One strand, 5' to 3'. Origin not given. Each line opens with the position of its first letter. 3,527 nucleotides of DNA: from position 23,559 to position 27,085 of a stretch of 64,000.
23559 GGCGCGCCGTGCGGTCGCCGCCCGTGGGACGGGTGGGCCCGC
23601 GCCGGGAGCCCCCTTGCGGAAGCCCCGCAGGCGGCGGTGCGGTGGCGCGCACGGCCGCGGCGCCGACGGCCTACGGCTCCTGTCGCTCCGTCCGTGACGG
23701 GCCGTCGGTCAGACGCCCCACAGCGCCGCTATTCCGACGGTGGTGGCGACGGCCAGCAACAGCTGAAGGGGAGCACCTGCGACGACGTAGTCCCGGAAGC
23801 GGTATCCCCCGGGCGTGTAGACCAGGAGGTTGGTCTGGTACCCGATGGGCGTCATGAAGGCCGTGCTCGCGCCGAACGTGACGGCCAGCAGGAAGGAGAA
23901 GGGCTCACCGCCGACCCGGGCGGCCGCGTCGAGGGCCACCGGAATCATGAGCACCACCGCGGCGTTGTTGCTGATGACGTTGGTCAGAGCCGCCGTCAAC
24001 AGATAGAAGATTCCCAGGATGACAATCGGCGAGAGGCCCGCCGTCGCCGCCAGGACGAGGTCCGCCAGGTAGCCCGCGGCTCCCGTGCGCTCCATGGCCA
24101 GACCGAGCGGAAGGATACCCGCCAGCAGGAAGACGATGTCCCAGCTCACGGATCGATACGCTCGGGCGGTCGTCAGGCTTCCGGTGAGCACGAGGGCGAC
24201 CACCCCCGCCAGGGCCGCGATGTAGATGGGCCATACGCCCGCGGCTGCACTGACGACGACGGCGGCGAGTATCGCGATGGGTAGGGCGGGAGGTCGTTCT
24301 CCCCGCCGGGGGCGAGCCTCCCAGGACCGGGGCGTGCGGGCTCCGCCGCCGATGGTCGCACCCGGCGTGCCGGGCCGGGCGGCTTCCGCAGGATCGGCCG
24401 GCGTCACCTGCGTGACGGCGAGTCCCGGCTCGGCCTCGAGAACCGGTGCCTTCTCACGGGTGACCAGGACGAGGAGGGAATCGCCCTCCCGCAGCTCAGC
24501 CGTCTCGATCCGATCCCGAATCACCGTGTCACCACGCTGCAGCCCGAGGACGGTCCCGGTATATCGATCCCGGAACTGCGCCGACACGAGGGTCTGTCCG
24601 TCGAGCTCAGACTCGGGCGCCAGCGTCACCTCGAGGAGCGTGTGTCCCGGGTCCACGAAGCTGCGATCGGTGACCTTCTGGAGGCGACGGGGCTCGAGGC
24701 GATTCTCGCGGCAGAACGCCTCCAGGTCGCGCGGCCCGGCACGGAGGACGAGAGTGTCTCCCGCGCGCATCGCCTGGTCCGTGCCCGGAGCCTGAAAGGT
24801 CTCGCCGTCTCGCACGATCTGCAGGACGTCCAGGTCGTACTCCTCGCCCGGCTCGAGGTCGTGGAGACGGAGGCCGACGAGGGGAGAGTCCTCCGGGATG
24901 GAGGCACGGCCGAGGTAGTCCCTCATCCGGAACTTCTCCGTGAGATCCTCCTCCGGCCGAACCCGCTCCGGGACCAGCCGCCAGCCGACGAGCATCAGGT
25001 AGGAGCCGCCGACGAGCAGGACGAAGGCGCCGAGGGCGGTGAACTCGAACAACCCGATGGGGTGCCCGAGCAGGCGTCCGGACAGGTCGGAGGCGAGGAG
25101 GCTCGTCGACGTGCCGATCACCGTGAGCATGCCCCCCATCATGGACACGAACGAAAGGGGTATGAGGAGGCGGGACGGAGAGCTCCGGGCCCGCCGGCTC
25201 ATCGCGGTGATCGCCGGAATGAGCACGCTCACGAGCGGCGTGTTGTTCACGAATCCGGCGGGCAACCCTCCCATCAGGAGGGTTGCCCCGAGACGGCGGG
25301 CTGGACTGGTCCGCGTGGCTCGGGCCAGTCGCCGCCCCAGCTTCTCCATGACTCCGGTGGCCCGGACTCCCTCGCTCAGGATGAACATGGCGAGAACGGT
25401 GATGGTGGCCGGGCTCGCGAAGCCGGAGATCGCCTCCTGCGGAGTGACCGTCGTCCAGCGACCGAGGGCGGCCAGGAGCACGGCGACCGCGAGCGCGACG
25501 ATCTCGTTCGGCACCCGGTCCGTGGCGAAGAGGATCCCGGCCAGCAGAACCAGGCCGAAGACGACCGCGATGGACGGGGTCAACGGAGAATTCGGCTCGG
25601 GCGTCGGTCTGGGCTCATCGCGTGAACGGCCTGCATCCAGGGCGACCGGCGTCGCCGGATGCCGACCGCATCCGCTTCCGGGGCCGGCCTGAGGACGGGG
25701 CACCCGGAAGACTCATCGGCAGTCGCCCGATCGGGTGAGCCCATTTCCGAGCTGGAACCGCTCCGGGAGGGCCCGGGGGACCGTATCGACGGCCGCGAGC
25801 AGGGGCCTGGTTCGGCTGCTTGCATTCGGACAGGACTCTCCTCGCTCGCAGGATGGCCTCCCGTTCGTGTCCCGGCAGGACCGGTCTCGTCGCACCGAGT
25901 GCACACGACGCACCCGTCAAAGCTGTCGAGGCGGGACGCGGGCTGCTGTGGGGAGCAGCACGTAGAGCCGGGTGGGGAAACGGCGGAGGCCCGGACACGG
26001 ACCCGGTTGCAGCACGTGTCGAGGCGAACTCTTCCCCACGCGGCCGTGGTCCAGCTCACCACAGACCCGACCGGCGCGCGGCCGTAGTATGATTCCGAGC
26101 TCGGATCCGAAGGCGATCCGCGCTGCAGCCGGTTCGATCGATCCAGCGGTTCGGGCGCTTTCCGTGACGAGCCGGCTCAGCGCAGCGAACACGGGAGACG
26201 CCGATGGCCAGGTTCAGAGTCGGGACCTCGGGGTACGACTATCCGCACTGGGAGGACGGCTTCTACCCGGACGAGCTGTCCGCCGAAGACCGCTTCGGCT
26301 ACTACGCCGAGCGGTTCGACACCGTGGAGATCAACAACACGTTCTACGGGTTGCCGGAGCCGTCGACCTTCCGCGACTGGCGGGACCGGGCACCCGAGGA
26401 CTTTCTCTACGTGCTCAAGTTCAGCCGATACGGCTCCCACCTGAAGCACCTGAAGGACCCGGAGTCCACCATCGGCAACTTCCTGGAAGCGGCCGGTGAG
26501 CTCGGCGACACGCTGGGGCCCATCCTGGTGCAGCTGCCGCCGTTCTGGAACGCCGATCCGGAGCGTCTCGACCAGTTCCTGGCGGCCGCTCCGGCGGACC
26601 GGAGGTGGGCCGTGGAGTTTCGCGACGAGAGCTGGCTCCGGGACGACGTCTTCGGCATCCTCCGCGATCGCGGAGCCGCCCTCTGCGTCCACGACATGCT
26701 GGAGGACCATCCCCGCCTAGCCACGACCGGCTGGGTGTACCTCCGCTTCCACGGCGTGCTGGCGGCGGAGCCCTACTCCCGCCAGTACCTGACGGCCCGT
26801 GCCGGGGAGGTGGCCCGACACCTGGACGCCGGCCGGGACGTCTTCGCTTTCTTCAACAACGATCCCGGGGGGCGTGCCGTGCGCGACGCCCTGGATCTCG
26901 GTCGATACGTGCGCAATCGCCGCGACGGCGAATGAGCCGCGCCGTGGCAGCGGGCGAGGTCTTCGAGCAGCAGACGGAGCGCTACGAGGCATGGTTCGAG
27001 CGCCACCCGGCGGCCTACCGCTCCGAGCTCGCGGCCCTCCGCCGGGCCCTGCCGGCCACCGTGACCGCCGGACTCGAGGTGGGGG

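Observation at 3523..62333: Island-wide regulon: phased tandem boxes at fixed distance from -10 in 13 promoters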

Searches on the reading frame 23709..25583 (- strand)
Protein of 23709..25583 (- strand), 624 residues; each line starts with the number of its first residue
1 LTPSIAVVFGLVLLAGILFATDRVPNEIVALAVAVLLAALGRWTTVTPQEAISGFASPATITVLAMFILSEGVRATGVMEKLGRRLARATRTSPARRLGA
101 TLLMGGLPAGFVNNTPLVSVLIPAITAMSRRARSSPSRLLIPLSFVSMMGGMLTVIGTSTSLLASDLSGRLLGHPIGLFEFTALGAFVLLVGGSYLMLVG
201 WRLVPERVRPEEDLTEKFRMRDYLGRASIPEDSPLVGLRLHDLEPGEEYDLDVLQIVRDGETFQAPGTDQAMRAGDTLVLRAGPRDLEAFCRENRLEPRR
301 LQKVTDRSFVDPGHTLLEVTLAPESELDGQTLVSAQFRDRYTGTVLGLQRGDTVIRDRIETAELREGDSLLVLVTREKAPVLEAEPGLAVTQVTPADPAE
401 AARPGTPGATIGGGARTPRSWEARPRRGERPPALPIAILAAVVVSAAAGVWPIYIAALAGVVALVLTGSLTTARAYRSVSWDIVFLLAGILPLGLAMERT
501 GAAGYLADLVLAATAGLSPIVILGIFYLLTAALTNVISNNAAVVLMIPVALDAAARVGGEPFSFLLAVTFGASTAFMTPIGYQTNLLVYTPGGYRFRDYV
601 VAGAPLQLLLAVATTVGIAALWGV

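Call 20: search_protein_families(library=pfam, proteins=[window:23709-25583:-])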
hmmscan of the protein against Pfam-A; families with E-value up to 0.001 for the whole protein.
window:23709-25583:- (624 aa): 3 families
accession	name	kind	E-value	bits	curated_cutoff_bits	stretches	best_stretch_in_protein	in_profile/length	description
PF03600.22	CitMHS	-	8.7e-83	278.6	31.9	2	17-558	2-322/336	Citrate transporter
PF02080.26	TrkA_C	-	9.2e-20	70.8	27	2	316-380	1-64/71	TrkA-C domain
PF00939.25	Na_sulph_symp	-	1.9e-15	57.3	27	2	476-623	317-466/472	Sodium:sulfate symporter transmembrane region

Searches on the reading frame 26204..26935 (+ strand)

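Call 20: search_protein_families(library=pfam, proteins=[window:26204-26935:+])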
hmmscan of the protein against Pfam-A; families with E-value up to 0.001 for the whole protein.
window:26204-26935:+ (243 aa): 1 family
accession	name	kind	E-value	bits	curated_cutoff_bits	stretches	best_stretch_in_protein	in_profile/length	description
PF01904.24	DUF72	-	9.9e-62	209.2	25.3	1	21-232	1-214/217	Protein of unknown function DUF72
